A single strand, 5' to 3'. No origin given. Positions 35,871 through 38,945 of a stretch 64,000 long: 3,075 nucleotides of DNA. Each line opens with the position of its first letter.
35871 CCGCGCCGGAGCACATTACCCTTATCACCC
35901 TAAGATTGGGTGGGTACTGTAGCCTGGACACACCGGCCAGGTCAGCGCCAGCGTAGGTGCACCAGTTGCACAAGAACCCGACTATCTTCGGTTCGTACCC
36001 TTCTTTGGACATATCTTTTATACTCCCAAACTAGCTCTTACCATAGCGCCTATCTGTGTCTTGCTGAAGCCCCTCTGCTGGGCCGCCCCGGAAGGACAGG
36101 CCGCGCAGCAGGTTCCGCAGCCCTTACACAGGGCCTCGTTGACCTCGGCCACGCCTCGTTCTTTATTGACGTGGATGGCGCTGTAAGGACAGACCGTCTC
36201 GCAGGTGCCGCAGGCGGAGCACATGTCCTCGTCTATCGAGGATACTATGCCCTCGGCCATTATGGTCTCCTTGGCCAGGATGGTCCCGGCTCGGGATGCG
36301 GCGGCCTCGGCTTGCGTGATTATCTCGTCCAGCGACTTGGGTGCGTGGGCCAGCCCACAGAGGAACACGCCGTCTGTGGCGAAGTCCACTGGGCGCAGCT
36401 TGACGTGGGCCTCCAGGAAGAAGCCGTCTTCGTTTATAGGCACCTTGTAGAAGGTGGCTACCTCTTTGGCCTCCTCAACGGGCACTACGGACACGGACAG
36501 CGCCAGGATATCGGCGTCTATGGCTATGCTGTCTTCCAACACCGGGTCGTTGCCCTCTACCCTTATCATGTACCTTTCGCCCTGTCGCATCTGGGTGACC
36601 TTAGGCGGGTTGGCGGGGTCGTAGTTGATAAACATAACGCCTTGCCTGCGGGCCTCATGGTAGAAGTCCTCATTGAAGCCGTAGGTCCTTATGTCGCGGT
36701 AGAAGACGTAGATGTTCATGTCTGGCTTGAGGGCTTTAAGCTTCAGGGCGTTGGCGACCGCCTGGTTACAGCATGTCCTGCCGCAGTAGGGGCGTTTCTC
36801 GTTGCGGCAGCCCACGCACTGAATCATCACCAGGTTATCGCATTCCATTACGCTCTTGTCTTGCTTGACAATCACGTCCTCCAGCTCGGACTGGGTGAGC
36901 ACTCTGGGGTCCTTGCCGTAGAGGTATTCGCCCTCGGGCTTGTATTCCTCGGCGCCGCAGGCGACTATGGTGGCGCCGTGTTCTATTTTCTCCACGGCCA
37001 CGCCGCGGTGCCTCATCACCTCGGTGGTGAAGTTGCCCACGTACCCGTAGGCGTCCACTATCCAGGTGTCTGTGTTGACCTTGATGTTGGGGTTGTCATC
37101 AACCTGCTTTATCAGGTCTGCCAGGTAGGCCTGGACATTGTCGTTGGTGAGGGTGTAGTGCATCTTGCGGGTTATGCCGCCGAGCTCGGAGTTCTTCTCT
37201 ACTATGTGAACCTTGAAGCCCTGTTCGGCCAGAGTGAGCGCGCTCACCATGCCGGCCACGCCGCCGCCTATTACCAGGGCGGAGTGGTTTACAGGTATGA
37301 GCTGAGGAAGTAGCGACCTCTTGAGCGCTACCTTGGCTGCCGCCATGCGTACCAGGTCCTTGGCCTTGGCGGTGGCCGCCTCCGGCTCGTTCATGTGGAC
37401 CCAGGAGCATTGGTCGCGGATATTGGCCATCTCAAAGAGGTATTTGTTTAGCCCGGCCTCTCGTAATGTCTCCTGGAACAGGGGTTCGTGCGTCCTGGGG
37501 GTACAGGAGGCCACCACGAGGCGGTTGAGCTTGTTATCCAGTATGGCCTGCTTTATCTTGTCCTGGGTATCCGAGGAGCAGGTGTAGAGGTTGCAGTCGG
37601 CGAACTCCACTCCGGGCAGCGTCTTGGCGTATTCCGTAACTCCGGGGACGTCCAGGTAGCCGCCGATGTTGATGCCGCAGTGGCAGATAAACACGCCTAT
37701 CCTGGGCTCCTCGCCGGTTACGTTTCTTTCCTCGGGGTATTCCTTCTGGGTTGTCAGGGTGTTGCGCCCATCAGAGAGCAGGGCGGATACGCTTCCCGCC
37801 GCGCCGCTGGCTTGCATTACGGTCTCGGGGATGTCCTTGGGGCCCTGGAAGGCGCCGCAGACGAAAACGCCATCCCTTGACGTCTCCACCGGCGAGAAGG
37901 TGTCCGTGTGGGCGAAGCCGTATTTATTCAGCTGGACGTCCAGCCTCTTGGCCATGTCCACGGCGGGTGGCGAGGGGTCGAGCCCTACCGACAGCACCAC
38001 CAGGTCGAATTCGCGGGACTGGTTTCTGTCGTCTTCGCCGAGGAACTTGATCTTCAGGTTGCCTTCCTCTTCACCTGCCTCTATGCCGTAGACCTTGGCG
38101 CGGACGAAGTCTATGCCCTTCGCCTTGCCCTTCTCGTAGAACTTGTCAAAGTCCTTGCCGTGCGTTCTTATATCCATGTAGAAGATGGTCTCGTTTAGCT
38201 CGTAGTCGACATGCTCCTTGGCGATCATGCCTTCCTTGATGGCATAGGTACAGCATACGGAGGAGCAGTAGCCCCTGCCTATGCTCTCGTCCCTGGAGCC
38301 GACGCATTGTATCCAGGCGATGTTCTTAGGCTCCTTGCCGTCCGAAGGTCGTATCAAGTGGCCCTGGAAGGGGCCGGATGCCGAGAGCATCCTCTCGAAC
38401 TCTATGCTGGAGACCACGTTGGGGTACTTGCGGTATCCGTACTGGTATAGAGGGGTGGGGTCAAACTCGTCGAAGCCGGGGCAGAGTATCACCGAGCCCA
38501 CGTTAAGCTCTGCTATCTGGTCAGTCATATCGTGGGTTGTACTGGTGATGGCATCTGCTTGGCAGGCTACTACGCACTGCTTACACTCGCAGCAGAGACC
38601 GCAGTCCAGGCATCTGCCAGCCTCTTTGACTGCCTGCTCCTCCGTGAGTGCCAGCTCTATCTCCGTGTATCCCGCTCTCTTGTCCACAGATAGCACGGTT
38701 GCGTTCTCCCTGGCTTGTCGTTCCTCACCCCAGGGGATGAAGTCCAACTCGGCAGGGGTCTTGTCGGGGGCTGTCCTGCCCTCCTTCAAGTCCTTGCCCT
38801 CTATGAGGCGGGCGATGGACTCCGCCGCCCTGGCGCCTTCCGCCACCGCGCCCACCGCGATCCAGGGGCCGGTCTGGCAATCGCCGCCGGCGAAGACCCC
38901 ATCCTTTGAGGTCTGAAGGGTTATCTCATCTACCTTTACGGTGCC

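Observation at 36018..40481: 1487-aa HdrA-GltD-HdrA megafusion: an NAD(P)H-oxidising module spliced into a tandem heterodisulfide-reductase-A scaffold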

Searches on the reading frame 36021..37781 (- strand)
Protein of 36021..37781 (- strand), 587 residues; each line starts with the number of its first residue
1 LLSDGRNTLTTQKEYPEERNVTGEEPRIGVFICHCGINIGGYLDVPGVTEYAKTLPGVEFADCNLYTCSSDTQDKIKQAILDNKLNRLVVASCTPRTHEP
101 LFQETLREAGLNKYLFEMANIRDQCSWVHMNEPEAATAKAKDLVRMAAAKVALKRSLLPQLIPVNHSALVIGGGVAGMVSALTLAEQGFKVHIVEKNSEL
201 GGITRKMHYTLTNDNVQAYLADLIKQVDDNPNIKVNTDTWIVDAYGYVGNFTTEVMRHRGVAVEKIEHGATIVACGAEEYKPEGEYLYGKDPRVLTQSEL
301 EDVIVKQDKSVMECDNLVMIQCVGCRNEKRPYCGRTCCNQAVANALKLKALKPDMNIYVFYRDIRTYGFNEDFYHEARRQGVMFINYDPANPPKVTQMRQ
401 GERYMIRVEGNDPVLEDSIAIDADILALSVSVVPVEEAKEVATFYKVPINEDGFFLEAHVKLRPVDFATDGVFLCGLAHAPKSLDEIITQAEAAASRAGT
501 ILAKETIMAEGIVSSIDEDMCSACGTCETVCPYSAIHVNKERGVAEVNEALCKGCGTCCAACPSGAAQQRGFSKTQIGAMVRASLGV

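Call 17: search_solved_structures(query=window:36021-37781:-, max_evalue=1e-20, show_alignments=1)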
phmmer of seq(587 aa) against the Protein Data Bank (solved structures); distinct sequences matched with E-value up to 1e-20: 6.
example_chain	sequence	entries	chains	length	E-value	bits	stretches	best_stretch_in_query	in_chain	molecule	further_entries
5odc_A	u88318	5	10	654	3.9e-127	428.3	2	24-257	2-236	Heterodisulfide reductase, subunit A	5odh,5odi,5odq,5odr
8rvu_a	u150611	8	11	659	6.1e-126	424.3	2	17-256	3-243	H(2):CoB-CoM heterodisulfide,ferredoxin reductase subunit A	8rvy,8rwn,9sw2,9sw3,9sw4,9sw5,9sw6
8rvv_A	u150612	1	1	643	8.3e-123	414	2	265-585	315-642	H(2):CoB-CoM heterodisulfide,ferredoxin reductase subunit A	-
7bkb_A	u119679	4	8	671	3.2e-108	365.8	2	24-262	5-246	CoB--CoM heterodisulfide reductase iron-sulfur subunit A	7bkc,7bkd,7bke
9sfi_A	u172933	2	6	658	6.6e-101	341.7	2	266-582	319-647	CoB--CoM heterodisulfide reductase iron-sulfur subunit A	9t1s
6tjr_A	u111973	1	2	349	1.6e-27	99.4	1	168-498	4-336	Fumarate reductase/succinate dehydrogenase flavoprotein domain protein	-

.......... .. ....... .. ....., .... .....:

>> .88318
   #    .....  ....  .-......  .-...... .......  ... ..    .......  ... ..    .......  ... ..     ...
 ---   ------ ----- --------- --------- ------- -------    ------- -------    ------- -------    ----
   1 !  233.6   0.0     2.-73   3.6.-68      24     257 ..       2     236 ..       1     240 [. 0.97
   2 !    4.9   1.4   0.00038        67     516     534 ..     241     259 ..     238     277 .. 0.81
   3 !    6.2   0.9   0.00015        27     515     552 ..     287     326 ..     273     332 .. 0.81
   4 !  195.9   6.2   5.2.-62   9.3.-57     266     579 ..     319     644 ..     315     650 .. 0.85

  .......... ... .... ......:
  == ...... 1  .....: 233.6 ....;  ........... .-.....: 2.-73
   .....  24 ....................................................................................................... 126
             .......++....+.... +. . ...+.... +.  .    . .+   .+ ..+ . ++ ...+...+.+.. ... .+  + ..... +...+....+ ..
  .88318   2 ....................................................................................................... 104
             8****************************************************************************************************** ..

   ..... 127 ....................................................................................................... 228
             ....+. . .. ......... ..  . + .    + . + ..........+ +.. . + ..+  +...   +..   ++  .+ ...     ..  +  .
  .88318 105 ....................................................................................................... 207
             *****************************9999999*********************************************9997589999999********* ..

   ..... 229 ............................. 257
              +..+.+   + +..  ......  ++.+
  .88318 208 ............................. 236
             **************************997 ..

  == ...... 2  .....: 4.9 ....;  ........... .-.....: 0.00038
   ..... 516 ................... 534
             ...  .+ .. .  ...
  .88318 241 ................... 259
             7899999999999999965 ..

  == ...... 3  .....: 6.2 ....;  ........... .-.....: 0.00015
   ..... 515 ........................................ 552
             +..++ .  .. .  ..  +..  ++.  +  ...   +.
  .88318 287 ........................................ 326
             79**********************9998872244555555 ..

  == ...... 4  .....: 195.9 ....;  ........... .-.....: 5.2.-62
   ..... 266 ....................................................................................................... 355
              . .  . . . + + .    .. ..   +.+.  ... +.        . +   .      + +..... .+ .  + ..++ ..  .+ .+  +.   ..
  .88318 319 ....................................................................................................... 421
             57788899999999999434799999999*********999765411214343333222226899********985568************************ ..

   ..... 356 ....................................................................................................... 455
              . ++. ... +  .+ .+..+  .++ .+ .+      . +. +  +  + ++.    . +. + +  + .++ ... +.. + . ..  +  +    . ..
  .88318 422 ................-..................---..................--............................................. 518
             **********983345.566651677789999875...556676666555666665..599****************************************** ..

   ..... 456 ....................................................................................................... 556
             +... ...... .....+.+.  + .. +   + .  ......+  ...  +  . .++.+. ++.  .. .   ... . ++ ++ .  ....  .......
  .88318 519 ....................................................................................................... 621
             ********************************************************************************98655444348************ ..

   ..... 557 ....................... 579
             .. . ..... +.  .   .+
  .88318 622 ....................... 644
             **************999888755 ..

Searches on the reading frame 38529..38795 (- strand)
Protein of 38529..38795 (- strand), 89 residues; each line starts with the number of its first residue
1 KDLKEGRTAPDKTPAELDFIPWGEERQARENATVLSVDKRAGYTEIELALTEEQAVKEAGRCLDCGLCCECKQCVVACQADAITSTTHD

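Call 39: search_solved_structures(query=window:38529-38795:-, max_evalue=10, show_alignments=5)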
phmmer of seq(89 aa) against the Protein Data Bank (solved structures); distinct sequences matched with E-value up to 10: 41.
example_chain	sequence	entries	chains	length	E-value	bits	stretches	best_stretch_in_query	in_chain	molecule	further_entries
9bov_A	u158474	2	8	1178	0.0056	20.2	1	24-74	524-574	Molybdopterin oxidoreductase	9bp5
5t5i_G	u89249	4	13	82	0.017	18.7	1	64-84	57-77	Tungsten formylmethanofuran dehydrogenase subunit fwdG | Tungsten formylmethanofuran dehydrogenase, subunit G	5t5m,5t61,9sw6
9n5u_A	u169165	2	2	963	0.065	16.8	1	25-76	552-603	NfnA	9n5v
8oh5_C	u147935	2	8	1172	0.2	15.2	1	33-75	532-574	Formate dehydrogenase-O, major subunit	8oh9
8e9g_I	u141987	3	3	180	0.4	14.3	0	61-87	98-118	NADH-quinone oxidoreductase subunit I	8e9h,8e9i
4ylf_B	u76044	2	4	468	0.64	13.6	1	38-78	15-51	Dihydropyrimidine dehydrogenase subunit A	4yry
9sfi_U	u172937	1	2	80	1.3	12.6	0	64-84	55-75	4Fe-4S binding protein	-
6z1p_Bo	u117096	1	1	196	1.6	12.4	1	5-57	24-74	30S ribosomal protein S15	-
6lod_B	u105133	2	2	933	2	12.1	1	57-81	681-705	Fe-S-cluster-containing hydrogenase components 1-like protein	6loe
6pnj_C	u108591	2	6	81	2.6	11.7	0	67-84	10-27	Photosystem I iron-sulfur center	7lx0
7bkb_L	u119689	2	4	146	3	11.5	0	66-85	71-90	Formylmethanofuran dehydrogenase, subunit G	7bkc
9ygv_C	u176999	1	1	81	3.2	11.4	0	67-84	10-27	Photosystem I iron-sulfur center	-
8zeh_c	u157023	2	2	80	3.3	11.4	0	67-84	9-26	Photosystem I iron-sulfur center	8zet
1jb0_C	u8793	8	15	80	3.4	11.3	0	67-84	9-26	PHOTOSYSTEM I IRON-SULFUR CENTER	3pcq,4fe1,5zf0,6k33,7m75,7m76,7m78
6l4u_C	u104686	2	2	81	3.4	11.3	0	67-84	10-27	Photosystem I iron-sulfur center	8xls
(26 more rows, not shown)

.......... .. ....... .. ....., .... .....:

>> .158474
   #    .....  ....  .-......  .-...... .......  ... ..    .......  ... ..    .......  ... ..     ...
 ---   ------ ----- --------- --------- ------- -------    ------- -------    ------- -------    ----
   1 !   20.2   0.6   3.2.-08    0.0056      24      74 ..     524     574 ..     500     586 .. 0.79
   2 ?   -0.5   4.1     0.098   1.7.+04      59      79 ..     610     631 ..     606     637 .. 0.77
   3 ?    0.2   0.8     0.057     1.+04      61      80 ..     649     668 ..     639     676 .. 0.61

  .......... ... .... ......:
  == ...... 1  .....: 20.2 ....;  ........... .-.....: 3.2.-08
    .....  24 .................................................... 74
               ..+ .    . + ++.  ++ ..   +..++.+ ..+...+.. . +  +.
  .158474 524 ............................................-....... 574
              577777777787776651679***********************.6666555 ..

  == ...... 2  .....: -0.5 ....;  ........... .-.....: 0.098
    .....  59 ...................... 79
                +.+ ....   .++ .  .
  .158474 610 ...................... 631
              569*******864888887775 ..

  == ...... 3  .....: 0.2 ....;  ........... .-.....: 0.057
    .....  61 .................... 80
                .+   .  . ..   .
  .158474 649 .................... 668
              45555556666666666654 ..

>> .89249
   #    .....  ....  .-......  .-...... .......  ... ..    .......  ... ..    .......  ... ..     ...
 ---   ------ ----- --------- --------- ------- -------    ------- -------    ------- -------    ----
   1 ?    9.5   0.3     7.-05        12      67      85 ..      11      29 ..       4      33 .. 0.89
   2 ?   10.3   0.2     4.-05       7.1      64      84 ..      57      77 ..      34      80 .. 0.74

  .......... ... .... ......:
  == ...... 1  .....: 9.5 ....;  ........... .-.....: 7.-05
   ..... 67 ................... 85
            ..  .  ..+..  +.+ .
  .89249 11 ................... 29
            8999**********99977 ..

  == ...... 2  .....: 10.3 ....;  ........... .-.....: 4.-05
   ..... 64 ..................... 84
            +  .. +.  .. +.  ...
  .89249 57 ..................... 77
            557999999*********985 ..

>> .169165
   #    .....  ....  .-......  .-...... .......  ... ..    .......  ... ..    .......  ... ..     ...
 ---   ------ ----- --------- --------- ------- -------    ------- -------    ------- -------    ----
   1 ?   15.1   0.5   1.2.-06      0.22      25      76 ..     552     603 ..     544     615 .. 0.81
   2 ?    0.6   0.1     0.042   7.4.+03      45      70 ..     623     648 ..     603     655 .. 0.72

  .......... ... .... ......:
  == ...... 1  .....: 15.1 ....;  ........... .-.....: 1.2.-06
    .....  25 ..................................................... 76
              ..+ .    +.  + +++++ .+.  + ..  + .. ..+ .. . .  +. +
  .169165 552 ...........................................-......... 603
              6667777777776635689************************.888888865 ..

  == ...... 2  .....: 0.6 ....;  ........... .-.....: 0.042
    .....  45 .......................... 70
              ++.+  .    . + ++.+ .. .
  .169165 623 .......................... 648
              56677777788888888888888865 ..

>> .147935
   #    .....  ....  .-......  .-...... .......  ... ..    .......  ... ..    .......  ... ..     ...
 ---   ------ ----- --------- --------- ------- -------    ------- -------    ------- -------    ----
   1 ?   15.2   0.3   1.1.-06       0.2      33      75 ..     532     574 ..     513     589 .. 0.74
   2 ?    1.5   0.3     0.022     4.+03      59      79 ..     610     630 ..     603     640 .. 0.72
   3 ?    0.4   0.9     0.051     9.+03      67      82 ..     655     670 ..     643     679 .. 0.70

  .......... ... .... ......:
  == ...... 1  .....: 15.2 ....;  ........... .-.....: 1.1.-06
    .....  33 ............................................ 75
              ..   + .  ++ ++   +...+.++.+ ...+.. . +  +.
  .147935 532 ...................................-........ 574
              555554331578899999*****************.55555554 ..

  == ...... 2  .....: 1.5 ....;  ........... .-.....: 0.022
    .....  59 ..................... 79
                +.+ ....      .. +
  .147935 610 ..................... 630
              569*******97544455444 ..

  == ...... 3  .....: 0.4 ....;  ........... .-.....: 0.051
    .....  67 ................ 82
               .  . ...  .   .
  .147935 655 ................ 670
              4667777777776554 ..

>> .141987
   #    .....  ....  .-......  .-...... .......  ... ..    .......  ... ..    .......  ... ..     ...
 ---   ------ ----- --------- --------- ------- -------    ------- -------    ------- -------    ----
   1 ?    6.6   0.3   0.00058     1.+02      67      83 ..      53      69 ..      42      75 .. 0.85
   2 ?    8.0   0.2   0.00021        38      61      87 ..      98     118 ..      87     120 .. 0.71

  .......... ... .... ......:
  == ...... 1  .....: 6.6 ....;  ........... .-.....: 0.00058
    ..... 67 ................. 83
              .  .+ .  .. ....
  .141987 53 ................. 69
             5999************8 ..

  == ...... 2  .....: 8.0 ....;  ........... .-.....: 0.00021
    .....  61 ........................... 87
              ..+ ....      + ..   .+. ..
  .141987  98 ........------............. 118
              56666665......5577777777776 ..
